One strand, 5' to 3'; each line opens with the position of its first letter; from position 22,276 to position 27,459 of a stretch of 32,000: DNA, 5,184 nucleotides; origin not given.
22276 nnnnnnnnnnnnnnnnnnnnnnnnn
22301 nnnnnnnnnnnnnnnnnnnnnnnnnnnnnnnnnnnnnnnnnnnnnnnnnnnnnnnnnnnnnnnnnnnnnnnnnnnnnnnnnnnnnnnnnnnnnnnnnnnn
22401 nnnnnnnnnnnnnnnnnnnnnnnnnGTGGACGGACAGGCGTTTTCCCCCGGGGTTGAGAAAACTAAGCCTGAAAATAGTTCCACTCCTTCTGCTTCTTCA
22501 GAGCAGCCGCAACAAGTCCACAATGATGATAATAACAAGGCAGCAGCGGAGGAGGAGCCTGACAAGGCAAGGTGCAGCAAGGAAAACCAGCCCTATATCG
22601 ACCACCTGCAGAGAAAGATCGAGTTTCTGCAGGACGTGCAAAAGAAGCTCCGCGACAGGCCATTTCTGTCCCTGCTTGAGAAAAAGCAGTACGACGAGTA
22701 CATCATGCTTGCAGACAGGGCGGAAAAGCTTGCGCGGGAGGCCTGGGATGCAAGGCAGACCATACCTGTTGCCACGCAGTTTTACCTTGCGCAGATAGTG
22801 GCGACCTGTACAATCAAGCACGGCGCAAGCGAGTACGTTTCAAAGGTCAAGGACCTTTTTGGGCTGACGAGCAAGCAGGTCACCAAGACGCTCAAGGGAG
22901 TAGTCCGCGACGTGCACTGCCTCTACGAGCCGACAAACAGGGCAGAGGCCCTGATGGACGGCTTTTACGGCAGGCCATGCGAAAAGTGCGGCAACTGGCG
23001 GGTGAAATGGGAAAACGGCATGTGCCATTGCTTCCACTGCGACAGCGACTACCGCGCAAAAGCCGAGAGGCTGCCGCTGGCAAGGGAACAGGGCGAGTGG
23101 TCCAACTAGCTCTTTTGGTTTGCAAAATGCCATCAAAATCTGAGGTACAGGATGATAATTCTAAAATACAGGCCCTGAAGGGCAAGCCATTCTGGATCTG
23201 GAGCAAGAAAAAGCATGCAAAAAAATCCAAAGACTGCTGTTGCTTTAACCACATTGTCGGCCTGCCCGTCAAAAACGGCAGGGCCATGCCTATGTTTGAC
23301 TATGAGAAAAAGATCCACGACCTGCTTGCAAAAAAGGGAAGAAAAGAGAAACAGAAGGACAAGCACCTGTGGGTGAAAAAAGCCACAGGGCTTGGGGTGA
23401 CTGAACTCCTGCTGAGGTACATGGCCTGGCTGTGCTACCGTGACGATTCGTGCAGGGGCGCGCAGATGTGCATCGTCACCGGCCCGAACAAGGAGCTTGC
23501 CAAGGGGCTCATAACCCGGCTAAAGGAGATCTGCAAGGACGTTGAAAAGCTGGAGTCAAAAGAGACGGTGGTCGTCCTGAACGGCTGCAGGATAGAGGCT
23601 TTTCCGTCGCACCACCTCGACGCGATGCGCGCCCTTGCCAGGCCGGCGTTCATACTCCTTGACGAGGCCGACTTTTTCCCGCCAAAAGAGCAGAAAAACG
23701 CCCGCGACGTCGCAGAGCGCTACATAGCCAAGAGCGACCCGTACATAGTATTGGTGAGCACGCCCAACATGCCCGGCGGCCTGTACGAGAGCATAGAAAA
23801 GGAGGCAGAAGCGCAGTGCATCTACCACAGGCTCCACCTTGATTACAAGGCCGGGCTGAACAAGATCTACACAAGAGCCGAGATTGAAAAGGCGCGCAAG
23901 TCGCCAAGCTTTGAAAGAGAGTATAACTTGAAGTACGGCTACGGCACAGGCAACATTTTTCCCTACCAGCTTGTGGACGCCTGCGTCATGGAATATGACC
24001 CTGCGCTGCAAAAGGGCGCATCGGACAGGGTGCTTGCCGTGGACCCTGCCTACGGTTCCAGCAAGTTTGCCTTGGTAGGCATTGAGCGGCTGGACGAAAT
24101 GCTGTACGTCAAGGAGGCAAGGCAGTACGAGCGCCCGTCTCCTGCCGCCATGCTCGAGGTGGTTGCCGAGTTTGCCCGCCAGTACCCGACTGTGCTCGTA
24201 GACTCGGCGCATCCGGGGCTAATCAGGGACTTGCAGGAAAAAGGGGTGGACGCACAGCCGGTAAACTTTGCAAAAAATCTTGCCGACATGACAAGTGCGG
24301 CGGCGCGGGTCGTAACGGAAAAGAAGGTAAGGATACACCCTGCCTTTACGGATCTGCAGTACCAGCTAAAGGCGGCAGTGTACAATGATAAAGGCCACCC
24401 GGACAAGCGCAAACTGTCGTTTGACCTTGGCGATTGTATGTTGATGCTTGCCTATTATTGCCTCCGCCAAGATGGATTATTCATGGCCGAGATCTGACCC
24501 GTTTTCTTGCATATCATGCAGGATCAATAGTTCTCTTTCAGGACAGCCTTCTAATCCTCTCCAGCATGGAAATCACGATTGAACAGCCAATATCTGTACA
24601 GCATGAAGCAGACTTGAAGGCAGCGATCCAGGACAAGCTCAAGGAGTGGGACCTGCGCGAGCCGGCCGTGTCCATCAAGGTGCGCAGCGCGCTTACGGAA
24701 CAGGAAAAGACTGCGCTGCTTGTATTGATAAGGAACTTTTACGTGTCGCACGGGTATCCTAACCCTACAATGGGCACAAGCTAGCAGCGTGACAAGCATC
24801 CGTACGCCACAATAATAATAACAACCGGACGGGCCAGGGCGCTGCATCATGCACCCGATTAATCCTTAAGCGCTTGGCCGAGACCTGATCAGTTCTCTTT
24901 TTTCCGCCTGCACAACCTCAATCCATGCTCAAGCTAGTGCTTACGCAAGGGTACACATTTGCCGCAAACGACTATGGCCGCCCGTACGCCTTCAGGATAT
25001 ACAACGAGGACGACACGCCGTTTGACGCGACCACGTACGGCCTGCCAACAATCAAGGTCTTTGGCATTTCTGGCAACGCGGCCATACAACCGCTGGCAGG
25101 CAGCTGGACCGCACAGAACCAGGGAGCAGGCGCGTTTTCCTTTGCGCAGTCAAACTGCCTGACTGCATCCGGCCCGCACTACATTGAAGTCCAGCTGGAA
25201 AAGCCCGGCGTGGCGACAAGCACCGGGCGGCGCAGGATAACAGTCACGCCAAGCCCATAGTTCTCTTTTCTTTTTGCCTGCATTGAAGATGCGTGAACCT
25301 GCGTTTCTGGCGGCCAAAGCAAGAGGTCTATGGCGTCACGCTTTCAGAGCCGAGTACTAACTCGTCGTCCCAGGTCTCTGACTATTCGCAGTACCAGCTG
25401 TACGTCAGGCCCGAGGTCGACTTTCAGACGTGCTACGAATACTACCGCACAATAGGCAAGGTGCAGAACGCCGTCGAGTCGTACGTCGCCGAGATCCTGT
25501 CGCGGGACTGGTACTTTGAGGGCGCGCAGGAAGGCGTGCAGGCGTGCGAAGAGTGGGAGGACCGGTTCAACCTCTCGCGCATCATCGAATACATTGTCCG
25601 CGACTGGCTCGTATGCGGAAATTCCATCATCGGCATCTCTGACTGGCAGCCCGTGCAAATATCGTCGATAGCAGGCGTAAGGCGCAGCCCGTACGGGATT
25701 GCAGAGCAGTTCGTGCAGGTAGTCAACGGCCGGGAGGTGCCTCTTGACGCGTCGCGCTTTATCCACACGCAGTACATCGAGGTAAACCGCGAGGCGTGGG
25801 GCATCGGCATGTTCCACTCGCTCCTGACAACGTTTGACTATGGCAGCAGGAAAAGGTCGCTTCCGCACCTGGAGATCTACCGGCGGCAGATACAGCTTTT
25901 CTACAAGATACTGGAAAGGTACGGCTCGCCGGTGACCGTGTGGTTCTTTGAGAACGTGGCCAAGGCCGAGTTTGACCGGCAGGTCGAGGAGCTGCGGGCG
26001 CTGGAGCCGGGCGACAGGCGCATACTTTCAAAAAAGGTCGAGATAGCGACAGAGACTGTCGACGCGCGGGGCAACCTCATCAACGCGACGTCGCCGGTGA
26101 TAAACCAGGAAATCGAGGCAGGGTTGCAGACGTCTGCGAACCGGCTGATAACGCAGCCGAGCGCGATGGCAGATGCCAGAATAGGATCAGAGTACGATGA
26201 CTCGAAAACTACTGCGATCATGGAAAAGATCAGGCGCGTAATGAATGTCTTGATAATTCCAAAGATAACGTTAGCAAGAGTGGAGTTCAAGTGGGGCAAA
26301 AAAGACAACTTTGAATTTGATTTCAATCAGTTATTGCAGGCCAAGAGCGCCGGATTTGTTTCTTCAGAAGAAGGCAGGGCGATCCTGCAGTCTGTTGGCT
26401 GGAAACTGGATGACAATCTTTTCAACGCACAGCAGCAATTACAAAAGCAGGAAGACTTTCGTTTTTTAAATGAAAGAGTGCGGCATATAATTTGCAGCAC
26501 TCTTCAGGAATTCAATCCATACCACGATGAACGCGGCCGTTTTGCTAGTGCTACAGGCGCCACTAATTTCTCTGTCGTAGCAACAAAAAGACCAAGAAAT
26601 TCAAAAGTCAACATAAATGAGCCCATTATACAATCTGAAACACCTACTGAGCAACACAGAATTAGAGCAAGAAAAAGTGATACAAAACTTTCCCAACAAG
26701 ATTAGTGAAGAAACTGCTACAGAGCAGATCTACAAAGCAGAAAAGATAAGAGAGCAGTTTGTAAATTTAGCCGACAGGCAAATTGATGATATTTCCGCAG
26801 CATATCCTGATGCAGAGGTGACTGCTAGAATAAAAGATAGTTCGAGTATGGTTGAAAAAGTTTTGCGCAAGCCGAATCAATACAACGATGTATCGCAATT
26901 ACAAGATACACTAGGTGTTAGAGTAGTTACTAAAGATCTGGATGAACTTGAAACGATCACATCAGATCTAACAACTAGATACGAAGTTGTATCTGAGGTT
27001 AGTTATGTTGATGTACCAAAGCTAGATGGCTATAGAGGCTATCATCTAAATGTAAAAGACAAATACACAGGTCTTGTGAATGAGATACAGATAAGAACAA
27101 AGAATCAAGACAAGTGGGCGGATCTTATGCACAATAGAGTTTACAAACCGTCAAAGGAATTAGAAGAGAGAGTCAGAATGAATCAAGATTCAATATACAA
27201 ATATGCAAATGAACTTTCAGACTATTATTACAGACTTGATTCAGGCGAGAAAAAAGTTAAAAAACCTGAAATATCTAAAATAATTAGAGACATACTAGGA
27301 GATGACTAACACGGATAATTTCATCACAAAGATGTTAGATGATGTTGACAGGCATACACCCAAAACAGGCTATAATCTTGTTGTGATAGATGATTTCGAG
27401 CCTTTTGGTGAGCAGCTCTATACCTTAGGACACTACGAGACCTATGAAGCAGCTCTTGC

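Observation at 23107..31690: Recurring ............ motif precedes almost every provirus gene at a fixed ~35-nt distance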

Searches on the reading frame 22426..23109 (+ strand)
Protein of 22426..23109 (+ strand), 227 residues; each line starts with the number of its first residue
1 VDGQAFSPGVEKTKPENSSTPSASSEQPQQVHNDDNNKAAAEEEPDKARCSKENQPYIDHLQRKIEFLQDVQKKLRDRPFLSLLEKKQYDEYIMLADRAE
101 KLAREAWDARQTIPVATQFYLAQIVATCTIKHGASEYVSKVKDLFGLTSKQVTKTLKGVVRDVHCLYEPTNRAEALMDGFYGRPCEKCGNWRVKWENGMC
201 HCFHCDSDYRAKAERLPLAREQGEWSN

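Call 9: search_protein_families(library=pfam, proteins=[window:22426-23109:+], max_evalue=0.01)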
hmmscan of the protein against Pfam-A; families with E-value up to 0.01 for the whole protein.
window:22426-23109:+ (227 aa): 0 families

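Call 10: search_protein_families(library=phrogs, proteins=[window:22426-23109:+], max_evalue=0.01)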
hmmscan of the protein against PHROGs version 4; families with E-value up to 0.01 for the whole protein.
window:22426-23109:+ (227 aa): 0 families

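Call 77: find_homologous_proteins(query=window:22426-23109:+, max_evalue=0.001)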
Query window:22426-23109:+ (227 aa): 35 proteins with E <= 0.001 among 196 candidates.
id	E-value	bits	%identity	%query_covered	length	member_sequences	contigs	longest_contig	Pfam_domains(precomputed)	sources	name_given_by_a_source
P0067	2.3e-153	526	100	100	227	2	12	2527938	-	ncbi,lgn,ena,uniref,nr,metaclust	ncbi:hypothetical protein [Nitrososphaera viennensis]|uniref:Uncharacterized protein n=2 Tax=Nitroso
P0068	3.1e-117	408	83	98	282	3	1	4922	-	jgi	jgi:hypothetical protein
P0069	3.0e-114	398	81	98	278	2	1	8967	-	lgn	-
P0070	6.3e-113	394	76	98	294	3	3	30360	-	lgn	-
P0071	3.7e-112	392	80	98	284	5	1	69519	-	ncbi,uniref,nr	ncbi:hypothetical protein [Nitrososphaera sp.]|uniref:hypothetical protein n=1 Tax=Nitrososphaera sp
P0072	2.0e-109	383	77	98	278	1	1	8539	-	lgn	-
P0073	3.2e-108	379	76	98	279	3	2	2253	-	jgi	jgi:hypothetical protein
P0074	5.4e-107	375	75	98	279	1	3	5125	-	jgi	jgi:hypothetical protein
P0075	2.7e-98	346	71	98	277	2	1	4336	-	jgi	jgi:hypothetical protein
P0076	9.9e-98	344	71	98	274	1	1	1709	-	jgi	jgi:hypothetical protein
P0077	2.4e-97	343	70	98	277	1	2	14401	-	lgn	-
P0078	1.9e-96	340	76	79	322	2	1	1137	-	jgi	jgi:hypothetical protein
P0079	4.3e-95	336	69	98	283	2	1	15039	-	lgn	-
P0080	1.4e-94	334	67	98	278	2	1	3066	-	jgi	jgi:hypothetical protein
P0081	5.1e-94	332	65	100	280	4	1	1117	-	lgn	-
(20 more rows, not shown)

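Call 80: search_solved_structures(query=A3, max_evalue=1)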
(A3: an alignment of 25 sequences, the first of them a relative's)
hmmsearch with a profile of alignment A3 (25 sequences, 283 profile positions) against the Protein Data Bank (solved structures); distinct sequences matched with E-value up to 1: 1.
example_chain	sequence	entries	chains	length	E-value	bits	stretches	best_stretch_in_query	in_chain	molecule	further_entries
2jqq_A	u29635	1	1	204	0.89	12.2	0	99-132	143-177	Conserved oligomeric Golgi complex subunit 2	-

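Call 83: predict_structure(alignment_id=A3)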
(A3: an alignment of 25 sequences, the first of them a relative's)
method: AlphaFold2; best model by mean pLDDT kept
length: 284 residues; sequences in the alignment: 25
mean_pLDDT: 63.1   pTM: 0.30
mean pLDDT of the five models: 63.1, 61.1, 61.1, 60.1, 57.8
residues with pLDDT >= 90: 15; 70-90: 94; 50-70: 85; < 50: 90
segments of 3 or more residues with pLDDT < 50: 77-103, 135-138, 166-192, 197-199, 213-221, 275-284
pLDDT, mean of each block of 10 residues (from residue 1): 73 85 79 86 89 88 85 57 32 33 51 57 57 50 58 59 47 45 45 49 55 46 66 75 88 87 84 51 38
secondary structure, 60 per line:
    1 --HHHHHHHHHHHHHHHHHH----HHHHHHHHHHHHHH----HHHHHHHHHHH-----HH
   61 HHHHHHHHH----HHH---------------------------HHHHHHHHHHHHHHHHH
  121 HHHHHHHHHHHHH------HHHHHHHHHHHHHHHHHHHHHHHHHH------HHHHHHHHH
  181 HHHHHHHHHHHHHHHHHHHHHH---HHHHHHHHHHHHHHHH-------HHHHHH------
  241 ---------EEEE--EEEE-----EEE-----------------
elements in order: H3-20 H25-38 H43-53 H59-69 H104-133 H140-165 H172-202 H206-221 H229-234 E250-253 E256-259 E265-267

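Call 85: fold_search(model_id=the predicted structure, library=pdb)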
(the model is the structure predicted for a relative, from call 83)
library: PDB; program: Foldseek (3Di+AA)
matches with E <= 10: 121; with E <= 0.001: 0
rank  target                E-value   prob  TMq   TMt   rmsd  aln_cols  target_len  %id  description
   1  2fmm_E                5.7e-01  0.30  0.15  0.29  10.1       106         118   21  Crystal Structure of EMSY-HP1 complex (released 2006-05-23)
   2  5jwr_E                8.9e-01  0.18  0.13  0.22   6.5        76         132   13  Crystal structure of foldswitch-stabilized KaiB in complex with the N-terminal CI domain of KaiC and a dimer of KaiA C (released 2017-03-29)
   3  7wff_G                1.0e+00  0.06  0.10  0.16  19.7       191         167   10  Subcomplexes B,M and L in the Cylic electron transfer supercomplex NDH-PSI from Arabidopsis (released 2022-03-16)
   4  5hay_A                1.1e+00  0.18  0.19  0.11  17.1       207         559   14  Crystal structure of Chaetomium thermophilum Nup170 CTD Y905M L1007M L1183M V1292M mutant (released 2016-04-20)
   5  1q6a_A                1.1e+00  0.16  0.15  0.32   8.9       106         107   15  Solution Structure of the C-terminal Domain of Thermosynechococcus elongatus KaiA (ThKaiA180C); Averaged Minimized Str (released 2003-08-19)
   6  7msk_A                1.1e+00  0.12  0.16  0.11  23.0       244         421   14  ThuS glycosin S-glycosyltransferase (released 2022-04-13)
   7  7oqy_Y                1.4e+00  0.41  0.09  0.26   8.5        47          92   21  Cryo-EM structure of the cellular negative regulator TFS4 bound to the archaeal RNA polymerase (released 2021-08-25)
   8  2akl_MODEL_1_A        1.6e+00  0.80  0.10  0.23   1.3        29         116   21  Solution structure for phn-A like protein PA0128 from Pseudomonas aeruginosa (released 2006-07-18)
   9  2xev_A                1.6e+00  0.18  0.12  0.23   7.0        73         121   12  Crystal structure of the TPR domain of Xanthomonas campestris ybgF (released 2010-09-15)
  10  8p0l_A                1.7e+00  0.16  0.11  0.07  14.0        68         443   18  Crystal structure of human O-GlcNAcase in complex with an S-linked CKII peptide (released 2023-11-29)
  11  1wn0_A                1.9e+00  0.51  0.16  0.32   6.3        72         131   12  Crystal Structure of Histidine-containing Phosphotransfer Protein, ZmHP2, from maize (released 2005-01-25)
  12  9avc_B                1.9e+00  0.33  0.14  0.36   7.4        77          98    9  Fis1 Structure Y38E mutation (released 2025-05-21)
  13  8xwx_B                1.9e+00  0.30  0.14  0.30   7.7        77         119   10  Crystal structure of FIS1-BAP31 complex from human (released 2024-05-15)
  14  1r8j_B                2.0e+00  0.16  0.13  0.14   6.2        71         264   13  Crystal Structure of Circadian Clock Protein KaiA from Synechococcus elongatus (released 2004-06-01)
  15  5jwr_G                2.0e+00  0.12  0.13  0.22   6.6        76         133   13  Crystal structure of foldswitch-stabilized KaiB in complex with the N-terminal CI domain of KaiC and a dimer of KaiA C (released 2017-03-29)
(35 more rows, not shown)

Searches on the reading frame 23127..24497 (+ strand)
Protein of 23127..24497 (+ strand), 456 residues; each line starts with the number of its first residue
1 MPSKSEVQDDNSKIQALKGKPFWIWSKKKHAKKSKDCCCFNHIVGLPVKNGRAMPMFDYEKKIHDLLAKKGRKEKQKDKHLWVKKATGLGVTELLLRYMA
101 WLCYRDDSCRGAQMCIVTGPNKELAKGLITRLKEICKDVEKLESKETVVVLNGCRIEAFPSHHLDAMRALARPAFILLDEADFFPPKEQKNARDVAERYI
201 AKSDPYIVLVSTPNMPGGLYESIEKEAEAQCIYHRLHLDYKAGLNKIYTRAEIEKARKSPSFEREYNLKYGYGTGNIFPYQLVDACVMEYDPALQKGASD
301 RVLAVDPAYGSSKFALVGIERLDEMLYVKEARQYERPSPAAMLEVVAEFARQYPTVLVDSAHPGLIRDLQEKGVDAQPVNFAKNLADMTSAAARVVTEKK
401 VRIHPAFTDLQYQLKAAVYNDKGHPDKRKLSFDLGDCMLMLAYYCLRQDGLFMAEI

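Call 9: search_protein_families(library=pfam, proteins=[window:23127-24497:+], max_evalue=0.01)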
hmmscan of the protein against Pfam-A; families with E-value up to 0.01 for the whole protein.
window:23127-24497:+ (456 aa): 2 families
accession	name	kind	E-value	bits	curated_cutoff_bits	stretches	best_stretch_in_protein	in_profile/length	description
PF13401.12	AAA_22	-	0.0041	17.9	27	0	87-212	14-123/130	AAA domain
PF00270.35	DEAD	-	0.0082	16.3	26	0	77-198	13-144/167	DEAD/DEAH box helicase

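Call 10: search_protein_families(library=phrogs, proteins=[window:23127-24497:+], max_evalue=0.01)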
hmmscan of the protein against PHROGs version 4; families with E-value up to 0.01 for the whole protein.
window:23127-24497:+ (456 aa): 2 families
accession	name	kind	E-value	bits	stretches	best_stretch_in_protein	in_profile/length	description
phrog_2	-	head and packaging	1.6e-22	81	1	64-446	274-592/807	terminase large subunit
phrog_38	-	head and packaging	3.2e-21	76.7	1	1-314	109-321/760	terminase large subunit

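Call 11: find_related_loci(query=window:23127-24497:+, collection=genome_contigs, flank=10000)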
Query window:23127-24497:+ (456 aa) in genome_contigs; peptide patterns used: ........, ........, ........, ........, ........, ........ (x = any residue, [..] = any of these).
38 stretches matched a pattern; 17 encode a relative of the query (tblastn E <= 1e-3); 17 distinct loci.
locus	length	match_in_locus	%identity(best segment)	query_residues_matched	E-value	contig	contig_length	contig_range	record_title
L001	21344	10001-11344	56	5-456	5e-162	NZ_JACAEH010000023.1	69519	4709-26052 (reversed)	MAG: Nitrososphaera sp. isolate L.E.AR.1 k119_1456627, whole genome shotgun sequence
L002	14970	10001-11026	66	21-364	1e-152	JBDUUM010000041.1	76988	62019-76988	MAG: Nitrososphaera sp. isolate NZ_1224 k127_8625020, whole genome shotgun sequence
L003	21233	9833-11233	42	13-444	5e-118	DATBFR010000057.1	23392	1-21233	MAG TPA_asm: Nitrososphaeraceae archaeon isolate SMAG_U3816 k141_3129887, whole genome shotgun sequence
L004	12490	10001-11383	44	11-433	2e-106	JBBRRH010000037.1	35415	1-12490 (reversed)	MAG: Nitrososphaera sp. isolate La5-A1 La5_metabat2.051_K_220507_L_35415_cov_15.1734, whole genome shotgun sequence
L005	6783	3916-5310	43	11-447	6e-106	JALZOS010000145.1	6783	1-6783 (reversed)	MAG: Thermoproteota archaeon isolate SVA bin7 SD1478-80_k127_1380446, whole genome shotgun sequence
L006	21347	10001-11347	42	11-433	2e-105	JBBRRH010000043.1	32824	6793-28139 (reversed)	MAG: Nitrososphaera sp. isolate La5-A1 La5_metabat2.051_K_2412884_L_32824_cov_15.9924, whole genome shotgun sequence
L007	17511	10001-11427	61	17-433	9e-105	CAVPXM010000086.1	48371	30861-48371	MAG: uncultured Nitrososphaerales archaeon isolate MFD10007.bin.1.217 genome assembly, contig: contig_74742, whole genom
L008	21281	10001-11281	44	14-410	5e-106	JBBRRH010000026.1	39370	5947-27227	MAG: Nitrososphaera sp. isolate La5-A1 La5_metabat2.051_K_294803_L_39370_cov_16.2024, whole genome shotgun sequence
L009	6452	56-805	53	55-306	9e-79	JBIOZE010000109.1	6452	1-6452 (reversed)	MAG: Nitrososphaeraceae archaeon isolate MAG012 k127_4476530, whole genome shotgun sequence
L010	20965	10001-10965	53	16-331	2e-75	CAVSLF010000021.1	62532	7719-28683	MAG: uncultured Nitrososphaeraceae archaeon isolate MFD09206.bin.2.90 genome assembly, contig: contig_43239, whole genom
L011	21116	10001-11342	56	20-433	2e-93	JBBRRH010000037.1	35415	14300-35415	MAG: Nitrososphaera sp. isolate La5-A1 La5_metabat2.051_K_220507_L_35415_cov_15.1734, whole genome shotgun sequence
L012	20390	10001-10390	53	7-135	2e-39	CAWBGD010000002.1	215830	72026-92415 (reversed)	MAG: uncultured Nitrososphaeraceae archaeon isolate MFD08497.bin.2.47 genome assembly, contig: contig_118066, whole geno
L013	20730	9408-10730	45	28-433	2e-105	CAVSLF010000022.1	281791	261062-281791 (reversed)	MAG: uncultured Nitrososphaeraceae archaeon isolate MFD09206.bin.2.90 genome assembly, contig: contig_4582, whole genome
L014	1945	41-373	49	9-112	9e-29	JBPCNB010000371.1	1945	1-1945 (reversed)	MAG: Nitrososphaeraceae archaeon isolate TH_ant_mag_119 S1Ck127_3078007_flag_1_multi_4.0000_len_1945, whole genome shotg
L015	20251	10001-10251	63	14-96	1e-17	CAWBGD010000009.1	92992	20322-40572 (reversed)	MAG: uncultured Nitrososphaeraceae archaeon isolate MFD08497.bin.2.47 genome assembly, contig: contig_60331, whole genom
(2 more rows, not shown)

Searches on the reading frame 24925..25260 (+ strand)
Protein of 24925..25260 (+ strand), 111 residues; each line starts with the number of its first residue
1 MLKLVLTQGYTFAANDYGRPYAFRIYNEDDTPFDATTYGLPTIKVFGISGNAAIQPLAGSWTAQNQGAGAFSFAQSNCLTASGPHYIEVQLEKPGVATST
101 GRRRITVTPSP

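Call 9: search_protein_families(library=pfam, proteins=[window:24925-25260:+], max_evalue=0.01)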
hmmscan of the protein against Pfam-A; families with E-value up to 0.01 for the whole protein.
window:24925-25260:+ (111 aa): 0 families

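Call 10: search_protein_families(library=phrogs, proteins=[window:24925-25260:+], max_evalue=0.01)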
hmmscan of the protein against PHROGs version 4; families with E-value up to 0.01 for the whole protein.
window:24925-25260:+ (111 aa): 0 families

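Call 21: find_encoding_contigs(protein=window:24925-25260:+, flank=10000, max_places=6)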
Protein window:24925-25260:+ (111 aa): 21 contigs read that carry it; 6 places shown.
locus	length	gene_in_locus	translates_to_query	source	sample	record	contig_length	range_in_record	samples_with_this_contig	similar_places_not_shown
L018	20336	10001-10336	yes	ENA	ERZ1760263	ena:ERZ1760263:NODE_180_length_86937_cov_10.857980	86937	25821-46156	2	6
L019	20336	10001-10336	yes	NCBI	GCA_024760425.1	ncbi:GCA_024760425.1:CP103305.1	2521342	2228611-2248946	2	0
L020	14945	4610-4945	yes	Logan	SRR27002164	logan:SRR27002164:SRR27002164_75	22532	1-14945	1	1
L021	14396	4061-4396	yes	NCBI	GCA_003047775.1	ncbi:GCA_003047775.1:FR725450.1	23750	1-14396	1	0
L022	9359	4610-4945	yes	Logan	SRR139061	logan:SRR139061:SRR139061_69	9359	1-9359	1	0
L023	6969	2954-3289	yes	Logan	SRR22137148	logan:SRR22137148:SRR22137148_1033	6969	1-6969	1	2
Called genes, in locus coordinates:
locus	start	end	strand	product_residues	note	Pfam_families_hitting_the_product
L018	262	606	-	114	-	-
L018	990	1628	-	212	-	PF05638:T6SS_HCP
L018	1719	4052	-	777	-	-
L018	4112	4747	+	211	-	-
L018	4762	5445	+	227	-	-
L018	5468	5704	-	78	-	-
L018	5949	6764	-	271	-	PF01904:DUF72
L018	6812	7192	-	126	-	-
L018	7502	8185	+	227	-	-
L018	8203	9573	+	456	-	-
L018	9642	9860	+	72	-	-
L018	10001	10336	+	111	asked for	-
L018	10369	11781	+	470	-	PF06074:Portal_Mu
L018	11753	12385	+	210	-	PF04607:RelA_SpoT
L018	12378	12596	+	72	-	-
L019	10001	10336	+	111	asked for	-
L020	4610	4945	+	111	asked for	-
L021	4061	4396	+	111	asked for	-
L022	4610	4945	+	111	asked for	-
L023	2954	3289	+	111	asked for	-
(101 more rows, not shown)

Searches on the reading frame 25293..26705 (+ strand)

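Call 9: search_protein_families(library=pfam, proteins=[window:25293-26705:+], max_evalue=0.01)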
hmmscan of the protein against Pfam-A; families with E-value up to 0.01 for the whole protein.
window:25293-26705:+ (470 aa): 1 family
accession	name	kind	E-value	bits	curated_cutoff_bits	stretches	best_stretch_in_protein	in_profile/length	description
PF06074.18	Portal_Mu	-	8.5e-08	32.3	23.9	1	48-345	4-303/336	Portal protein of Mu bacteriophage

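Call 10: search_protein_families(library=phrogs, proteins=[window:25293-26705:+], max_evalue=0.01)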
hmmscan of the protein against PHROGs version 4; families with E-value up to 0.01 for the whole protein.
window:25293-26705:+ (470 aa): 0 families

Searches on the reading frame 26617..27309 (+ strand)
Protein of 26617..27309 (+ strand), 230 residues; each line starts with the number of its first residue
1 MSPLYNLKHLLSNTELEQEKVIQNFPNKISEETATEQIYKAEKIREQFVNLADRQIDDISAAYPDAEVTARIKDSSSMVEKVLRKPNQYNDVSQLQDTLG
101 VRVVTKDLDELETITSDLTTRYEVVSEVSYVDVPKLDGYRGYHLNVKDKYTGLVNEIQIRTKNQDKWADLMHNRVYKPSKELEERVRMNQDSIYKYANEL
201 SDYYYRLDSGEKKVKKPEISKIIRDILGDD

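Call 9: search_protein_families(library=pfam, proteins=[window:26617-27309:+], max_evalue=0.01)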
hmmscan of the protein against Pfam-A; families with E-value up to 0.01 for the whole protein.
window:26617-27309:+ (230 aa): 1 family
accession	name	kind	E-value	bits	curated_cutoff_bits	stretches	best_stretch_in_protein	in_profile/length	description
PF04607.23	RelA_SpoT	-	3.8e-20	72.7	27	1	71-180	2-112/113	Region found in RelA / SpoT proteins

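Call 10: search_protein_families(library=phrogs, proteins=[window:26617-27309:+], max_evalue=0.01)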
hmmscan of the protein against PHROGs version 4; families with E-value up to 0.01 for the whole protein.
window:26617-27309:+ (230 aa): 4 families
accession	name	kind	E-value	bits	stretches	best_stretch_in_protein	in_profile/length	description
phrog_4773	-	unknown function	8.8e-17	62.2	1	64-169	68-180/353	-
phrog_9640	-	unknown function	5.5e-08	33.4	1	68-187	43-180/365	-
phrog_32462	-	unknown function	2.4e-06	27.8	1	67-185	48-181/330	-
phrog_2211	-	unknown function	0.0043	17.4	0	138-177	164-205/395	-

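Call 71: search_protein_families(library=padloc, proteins=[window:26617-27309:+], max_evalue=0.01)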
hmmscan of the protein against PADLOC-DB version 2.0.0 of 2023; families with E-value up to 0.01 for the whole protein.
window:26617-27309:+ (230 aa): 1 family
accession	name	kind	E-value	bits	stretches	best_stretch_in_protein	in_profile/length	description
PDLC04999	PDC-S33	-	1.2e-21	75.6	1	37-168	33-175/349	-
